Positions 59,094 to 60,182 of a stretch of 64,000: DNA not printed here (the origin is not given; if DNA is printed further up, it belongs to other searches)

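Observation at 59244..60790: Nucleotidyltransferase-cupin fusion and a methyltransferase: a candidate third glycan-tailoring unit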

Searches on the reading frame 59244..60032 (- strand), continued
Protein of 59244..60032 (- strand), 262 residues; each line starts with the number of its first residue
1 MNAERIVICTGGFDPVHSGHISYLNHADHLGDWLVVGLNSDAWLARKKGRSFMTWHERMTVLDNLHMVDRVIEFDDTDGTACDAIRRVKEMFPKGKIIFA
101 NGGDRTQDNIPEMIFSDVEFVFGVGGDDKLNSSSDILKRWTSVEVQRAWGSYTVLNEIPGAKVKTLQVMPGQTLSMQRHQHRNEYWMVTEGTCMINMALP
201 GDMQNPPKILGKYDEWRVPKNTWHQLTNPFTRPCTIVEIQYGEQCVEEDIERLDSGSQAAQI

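Call 38: find_related_loci(query=A2, collection=genome_contigs, flank=10000)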
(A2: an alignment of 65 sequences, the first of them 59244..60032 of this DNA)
Query A2 (262 aa) in genome_contigs; peptide patterns used: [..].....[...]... (x = any residue, [..] = any of these).
600 stretches matched a pattern (row limit reached: there are more); 572 encode a relative of the query (tblastn E <= 1e-3); the best 80 are kept; 80 distinct loci.
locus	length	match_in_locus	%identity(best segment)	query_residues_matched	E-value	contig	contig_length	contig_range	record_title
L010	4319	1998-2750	53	5-254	1e-87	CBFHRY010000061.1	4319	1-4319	MAG: Gammaproteobacteria bacterium isolate AGTU_67_bin_73_strict genome assembly, contig: AGTU_67_bin_73_strict_c61, who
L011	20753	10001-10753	53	5-254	2e-86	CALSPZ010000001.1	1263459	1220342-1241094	MAG: uncultured SAR86 cluster bacterium isolate C_MB12 genome assembly, contig: contig_3776_C_MB12, whole genome shotgun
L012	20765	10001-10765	48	5-257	2e-85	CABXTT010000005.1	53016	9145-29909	MAG: uncultured SAR86 cluster bacterium isolate AG-325-C22 genome assembly, contig: AG-325-C22_NODE_5, whole genome shot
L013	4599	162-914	53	5-254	2e-85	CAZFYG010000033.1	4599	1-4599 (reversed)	MAG TPA_asm: uncultured Gammaproteobacteria bacterium isolate binchicken_co285_261 genome assembly, contig: NODE_13553_l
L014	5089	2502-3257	52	5-254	1e-84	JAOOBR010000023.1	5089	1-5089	Pseudomonadota bacterium isolate AH-736-J14 AH-736-J14_NODE_23, whole genome shotgun sequence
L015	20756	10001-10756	52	5-254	2e-84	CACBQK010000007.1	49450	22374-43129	uncultured SAR86 cluster bacterium isolate AG-359-G23 genome assembly, contig: AG-359-G23_NODE_7, whole genome shotgun s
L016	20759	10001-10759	49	1-252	7e-84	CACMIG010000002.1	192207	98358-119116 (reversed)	MAG: uncultured SAR86 cluster bacterium isolate AG-891-I20 genome assembly, contig: AG-891-I20_NODE_2, whole genome shot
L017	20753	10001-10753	50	5-254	2e-83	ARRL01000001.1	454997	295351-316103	Gamma proteobacterium SCGC AAA168-P09 AAA168P9DRAFT_NODE-unique_1_len_454997.1_C, whole genome shotgun sequence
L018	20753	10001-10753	51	8-257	1e-82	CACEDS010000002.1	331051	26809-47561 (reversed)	uncultured SAR86 cluster bacterium isolate AG-390-L11 genome assembly, contig: AG-390-L11_NODE_2, whole genome shotgun s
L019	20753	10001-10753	49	5-254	6e-82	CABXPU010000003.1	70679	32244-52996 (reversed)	MAG: uncultured SAR86 cluster bacterium isolate AG-319-N19 genome assembly, contig: AG-319-N19_NODE_3, whole genome shot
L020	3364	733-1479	50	5-252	4e-82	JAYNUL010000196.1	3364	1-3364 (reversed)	MAG: Candidatus Neomarinimicrobiota bacterium isolate 139536_S27_metabat_bins_2.tsv.030_sub NODE_21012_length_3364_cov_4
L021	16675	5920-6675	50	5-254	3e-81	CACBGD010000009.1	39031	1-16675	uncultured SAR86 cluster bacterium isolate AG-349-N21 genome assembly, contig: AG-349-N21_NODE_9, whole genome shotgun s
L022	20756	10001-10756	49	5-254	3e-80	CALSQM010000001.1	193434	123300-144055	MAG: uncultured SAR86 cluster bacterium isolate AK_MB155 genome assembly, contig: contig_26081_AK_MB155, whole genome sh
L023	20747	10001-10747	49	5-252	2e-80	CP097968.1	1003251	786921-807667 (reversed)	SAR86 cluster bacterium isolate TMED112-A1 chromosome, complete genome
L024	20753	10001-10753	47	5-254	6e-80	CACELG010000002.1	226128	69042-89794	uncultured SAR86 cluster bacterium isolate AG-404-A04 genome assembly, contig: AG-404-A04_NODE_2, whole genome shotgun s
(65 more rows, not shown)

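Call 45: fold_search(model_id=the predicted structure, library=pdb)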
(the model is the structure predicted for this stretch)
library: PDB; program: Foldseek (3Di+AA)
matches with E <= 10: 1904; with E <= 0.001: 869
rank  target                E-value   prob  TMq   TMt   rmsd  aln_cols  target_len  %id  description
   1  4yrd_A                1.5e-11  1.00  0.39  0.30  16.6       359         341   11  Crystal structure of CapF with inhibitor 3-isopropenyl-tropolone (released 2015-10-21)
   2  4yrd_B                3.7e-11  1.00  0.39  0.30  16.9       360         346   11  Crystal structure of CapF with inhibitor 3-isopropenyl-tropolone (released 2015-10-21)
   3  3vhr                  6.4e-10  1.00  0.39  0.31  18.1       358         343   12  Crystal Structure of capsular polysaccharide assembling protein CapF from Staphylococcus aureus in space group C2221 (released 2012-02-15)
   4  3st7                  1.0e-09  1.00  0.39  0.28  18.8       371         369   12  Crystal Structure of capsular polysaccharide assembling protein CapF from staphylococcus aureus (released 2012-02-15)
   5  2zkl                  1.5e-09  1.00  0.38  0.29  16.2       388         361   11  Crystal Structure of capsular polysaccharide assembling protein CapF from staphylococcus aureus (released 2009-03-31)
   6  4qm9_A                2.0e-09  1.00  0.38  0.63   8.9       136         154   11  Crystal Structure of a Putative Cysteine Dioxygenase From Bacillus subtilis with Cys-bound (released 2014-11-19)
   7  1lr5_B                5.7e-09  1.00  0.37  0.59   3.4       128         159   18  Crystal structure of auxin binding protein (released 2002-06-19)
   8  7zvy_B                9.8e-09  1.00  0.37  0.84   2.0       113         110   18  Thermococcus kadokarensis phosphomannose isomerase (released 2022-08-24)
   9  3eqe_B                1.6e-08  1.00  0.38  0.63   6.3       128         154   11  Crystal structure of the YubC protein from Bacillus subtilis. Northeast Structural Genomics Consortium target SR112. (released 2008-10-14)
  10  3eqe_A                1.9e-08  1.00  0.37  0.61   9.0       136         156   11  Crystal structure of the YubC protein from Bacillus subtilis. Northeast Structural Genomics Consortium target SR112. (released 2008-10-14)
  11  1lr5_A                2.0e-08  1.00  0.37  0.58   3.5       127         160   18  Crystal structure of auxin binding protein (released 2002-06-19)
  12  6a55_A                2.3e-08  1.00  0.32  0.65   2.7       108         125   17  Crystal structure of DddK mutant Y122A (released 2019-02-20)
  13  6orm_B                2.7e-08  1.00  0.36  0.56   3.0       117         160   18  Crystal Structure of Peruvianin-I (Cysteine peptidase from Thevetia peruviana latex) (released 2020-05-06)
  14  5tg0                  3.1e-08  1.00  0.38  0.68   3.2       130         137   15  Crystal structure of the dimethylsulfoniopropionate (DMSP) lyase DddK complexed with iron and zinc (released 2017-06-14)
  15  3h8u_B                3.9e-08  1.00  0.34  0.75   2.4       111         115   15  Crystal structure of uncharacterized conserved protein with double-stranded beta-helix domain (YP_001338853.1) from Kl (released 2009-05-12)
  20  7zvy_E                6.4e-08  1.00  0.35  0.82   2.4       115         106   18  Thermococcus kadokarensis phosphomannose isomerase (released 2022-08-24)
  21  5xf2_B                6.8e-08  1.00  0.41  0.66   3.2       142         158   30  Crystal structure of SeMet-HldC from Burkholderia pseudomallei (released 2017-07-19)
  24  7zvm                  8.1e-08  1.00  0.36  0.87   2.0       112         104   18  Thermococcus barophilus phosphomannose isomerase protein structure at 1.6 A (released 2022-08-24)
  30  5xf2_E                9.7e-08  1.00  0.38  0.66   2.8       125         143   34  Crystal structure of SeMet-HldC from Burkholderia pseudomallei (released 2017-07-19)
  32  5xf2_A                1.2e-07  1.00  0.38  0.67   2.8       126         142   33  Crystal structure of SeMet-HldC from Burkholderia pseudomallei (released 2017-07-19)
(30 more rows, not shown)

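Call 50: find_encoding_contigs(protein=P0072, flank=10000, max_places=1)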
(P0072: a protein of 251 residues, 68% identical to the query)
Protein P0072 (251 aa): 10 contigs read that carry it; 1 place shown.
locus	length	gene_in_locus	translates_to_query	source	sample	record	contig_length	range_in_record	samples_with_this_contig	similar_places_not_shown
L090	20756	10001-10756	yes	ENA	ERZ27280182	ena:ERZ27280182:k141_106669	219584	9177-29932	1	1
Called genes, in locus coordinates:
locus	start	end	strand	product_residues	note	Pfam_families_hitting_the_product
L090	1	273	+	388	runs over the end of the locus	-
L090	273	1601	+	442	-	-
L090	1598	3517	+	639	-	PF02310:B12-binding, PF04055:Radical_SAM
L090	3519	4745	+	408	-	PF03721:UDPG_MGDP_dh_N, PF00984:UDPG_MGDP_dh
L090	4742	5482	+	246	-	PF13640:2OG-FeII_Oxy_3, PF13661:2OG-FeII_Oxy_4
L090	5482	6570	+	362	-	-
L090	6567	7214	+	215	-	PF01041:DegT_DnrJ_EryC1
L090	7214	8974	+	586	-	PF02310:B12-binding, PF04055:Radical_SAM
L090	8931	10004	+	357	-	-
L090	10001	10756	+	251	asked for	PF01467:CTP_transf_like, PF01050:MannoseP_isomer, PF07883:Cupin_2 (weak)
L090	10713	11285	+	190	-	-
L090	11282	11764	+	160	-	-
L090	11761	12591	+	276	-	-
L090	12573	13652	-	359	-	-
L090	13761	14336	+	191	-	PF07486:Hydrolase_2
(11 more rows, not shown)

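Call 51: find_encoding_contigs(protein=P0083, flank=10000, max_places=1)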
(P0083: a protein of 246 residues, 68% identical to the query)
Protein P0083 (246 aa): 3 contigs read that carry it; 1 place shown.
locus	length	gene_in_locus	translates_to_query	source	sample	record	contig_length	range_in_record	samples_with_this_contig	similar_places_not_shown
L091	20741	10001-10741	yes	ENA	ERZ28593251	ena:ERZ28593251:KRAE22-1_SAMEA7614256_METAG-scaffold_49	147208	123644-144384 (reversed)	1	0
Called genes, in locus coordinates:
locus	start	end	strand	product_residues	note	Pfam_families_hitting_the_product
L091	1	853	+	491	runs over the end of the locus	-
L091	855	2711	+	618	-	-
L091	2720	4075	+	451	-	PF04055:Radical_SAM (weak)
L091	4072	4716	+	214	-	PF00182:Glyco_hydro_19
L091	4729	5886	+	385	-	-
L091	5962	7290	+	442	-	-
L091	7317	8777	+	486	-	-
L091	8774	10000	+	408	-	PF03721:UDPG_MGDP_dh_N, PF00984:UDPG_MGDP_dh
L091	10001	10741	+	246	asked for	PF01467:CTP_transf_like, PF01050:MannoseP_isomer, PF07883:Cupin_2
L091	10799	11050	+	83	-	-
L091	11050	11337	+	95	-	-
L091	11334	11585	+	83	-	-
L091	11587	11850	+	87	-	-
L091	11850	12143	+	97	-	-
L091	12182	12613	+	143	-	-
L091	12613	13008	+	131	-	-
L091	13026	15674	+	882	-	PF03104:DNA_pol_B_exo1, PF00136:DNA_pol_B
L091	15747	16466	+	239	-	-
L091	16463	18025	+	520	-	-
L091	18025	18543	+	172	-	-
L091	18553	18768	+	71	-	-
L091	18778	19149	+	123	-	-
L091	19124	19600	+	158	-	-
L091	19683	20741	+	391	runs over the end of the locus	-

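Call 53: search_protein_families(library=ncbifam, proteins=[L091:8774-10000:+], max_evalue=0.00001)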
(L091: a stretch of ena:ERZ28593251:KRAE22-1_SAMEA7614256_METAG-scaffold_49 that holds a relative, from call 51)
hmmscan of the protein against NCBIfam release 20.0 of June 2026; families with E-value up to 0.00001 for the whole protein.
L091:8774-10000:+ (408 aa): 6 families
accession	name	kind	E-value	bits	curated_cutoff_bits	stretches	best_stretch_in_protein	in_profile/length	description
TIGR03026.1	NDP-sugDHase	subfamily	1.3e-40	139.5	189.8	1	43-339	68-354/413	nucleotide sugar dehydrogenase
NF041297.1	UDPGDh_AglM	equivalog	4.3e-25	88.5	670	1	47-321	70-339/429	UDP-glucose 6-dehydrogenase AglM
NF047673.2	TeichurnBiosyTuaD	equivalog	5.5e-21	75.2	700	1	41-310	67-322/439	UDP-glucose 6-dehydrogenase TuaD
NF011631.0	PRK15057.1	equivalog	1.2e-11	44.4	757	1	1-276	1-277/388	UDP-glucose 6-dehydrogenase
NF040825.1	UDPMaNacDH_Arch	equivalog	8e-08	31.5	750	0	81-267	92-274/418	UDP-N-acetyl-D-mannosamine dehydrogenase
NF006374.0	PRK08605.1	subfamily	6.7e-06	25.4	356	0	1-63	147-212/332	D-lactate dehydrogenase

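Call 59: find_related_loci(query=A2, collection=viral_contigs, flank=8000)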
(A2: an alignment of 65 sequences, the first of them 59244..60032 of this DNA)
Query A2 (262 aa) in viral_contigs; peptide patterns used: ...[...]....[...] (x = any residue, [..] = any of these).
600 stretches matched a pattern (row limit reached: there are more); 590 encode a relative of the query (tblastn E <= 1e-3); the best 80 are kept; 80 distinct loci.
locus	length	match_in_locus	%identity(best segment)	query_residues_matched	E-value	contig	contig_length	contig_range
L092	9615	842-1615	83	5-260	5e-150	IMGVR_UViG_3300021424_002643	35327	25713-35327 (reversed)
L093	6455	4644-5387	60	5-252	2e-105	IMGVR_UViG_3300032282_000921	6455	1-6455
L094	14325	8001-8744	60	5-252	8e-103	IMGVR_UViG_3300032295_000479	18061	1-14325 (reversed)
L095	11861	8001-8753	59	6-252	2e-102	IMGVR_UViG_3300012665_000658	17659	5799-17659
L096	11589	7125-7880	59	6-253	3e-101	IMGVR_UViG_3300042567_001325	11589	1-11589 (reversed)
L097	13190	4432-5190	58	3-255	2e-100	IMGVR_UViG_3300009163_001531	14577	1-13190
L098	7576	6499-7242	60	5-252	2e-100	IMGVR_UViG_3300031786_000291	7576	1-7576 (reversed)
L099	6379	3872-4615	60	5-252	2e-100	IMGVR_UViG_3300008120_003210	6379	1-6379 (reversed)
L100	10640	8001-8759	57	4-252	5e-100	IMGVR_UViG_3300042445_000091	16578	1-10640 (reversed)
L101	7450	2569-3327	57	4-252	5e-100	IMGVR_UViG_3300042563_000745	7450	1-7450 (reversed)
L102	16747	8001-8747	62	5-252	1e-99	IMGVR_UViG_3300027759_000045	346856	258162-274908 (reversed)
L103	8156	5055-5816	57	1-252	5e-99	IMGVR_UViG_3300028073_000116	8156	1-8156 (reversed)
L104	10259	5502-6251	61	4-252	3e-99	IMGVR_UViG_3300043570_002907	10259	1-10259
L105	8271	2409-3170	57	1-252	5e-99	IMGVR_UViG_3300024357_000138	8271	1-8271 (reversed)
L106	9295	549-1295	61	5-252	1e-98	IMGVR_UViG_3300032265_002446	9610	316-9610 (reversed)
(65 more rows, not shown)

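Call 102: fold_search(model_id=the predicted structure, library=viral)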
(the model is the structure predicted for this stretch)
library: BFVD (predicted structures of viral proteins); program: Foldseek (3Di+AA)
matches with E <= 10: 1830; with E <= 0.001: 133
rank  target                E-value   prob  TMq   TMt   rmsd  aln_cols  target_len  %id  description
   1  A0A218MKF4            9.4e-18  1.00  0.61  0.39   4.2       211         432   39  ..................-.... domain-containing protein [uncultured virus]
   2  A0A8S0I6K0            3.3e-10  1.00  0.35  0.84   2.1       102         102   35  (no name in the UniProt tables at hand)
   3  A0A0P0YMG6            1.4e-09  1.00  0.39  0.47   3.8       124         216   21  (no name in the UniProt tables at hand)
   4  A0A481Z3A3            5.6e-09  1.00  0.34  0.31  11.2       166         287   20  Cupin domain protein [Pithovirus LCPAC101]
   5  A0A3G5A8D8            6.3e-09  1.00  0.32  0.23  20.5       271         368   10  NAD-dependent epimerase/dehydratase family protein [Hyperionvirus sp.]
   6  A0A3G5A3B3            8.1e-09  1.00  0.35  0.20  14.5       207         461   18  Mannose-1-phosphate guanylyltransferase 1 [Harvfovirus sp.]
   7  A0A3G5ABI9            1.2e-08  1.00  0.37  0.42   4.8       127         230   16  Cupin domain-containing protein (Fragment) [Hyperionvirus sp.]
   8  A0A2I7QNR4            1.4e-08  1.00  0.40  0.30   8.0       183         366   18  (no name in the UniProt tables at hand)
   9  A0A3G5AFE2            6.7e-08  1.00  0.34  0.39   6.5       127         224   16  Cupin [Solivirus sp.]
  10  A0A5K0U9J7            7.1e-08  1.00  0.32  0.56   4.4       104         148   17  Cupin [Yasminevirus sp. GU-2018]
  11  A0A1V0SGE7            8.6e-08  1.00  0.41  0.20   4.0       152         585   27  Cytidylyltransferase [Hokovirus HKV1]
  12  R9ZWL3                1.2e-07  1.00  0.32  0.49   8.2       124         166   20  Cupin domain containing protein [Cellulophaga phage phi17:2]
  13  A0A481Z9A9            3.0e-07  1.00  0.31  0.61   5.8       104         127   10  Cupin domain protein [Pithovirus LCPAC202]
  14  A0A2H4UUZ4            8.5e-07  1.00  0.33  0.60   5.3       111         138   14  Mannose-6-phosphate isomerase [Bodo saltans virus]
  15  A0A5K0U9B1            1.1e-06  1.00  0.39  0.25   4.2       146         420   18  ethanolamine-phosphate cytidylyltransferase [Yasminevirus sp. GU-2018]
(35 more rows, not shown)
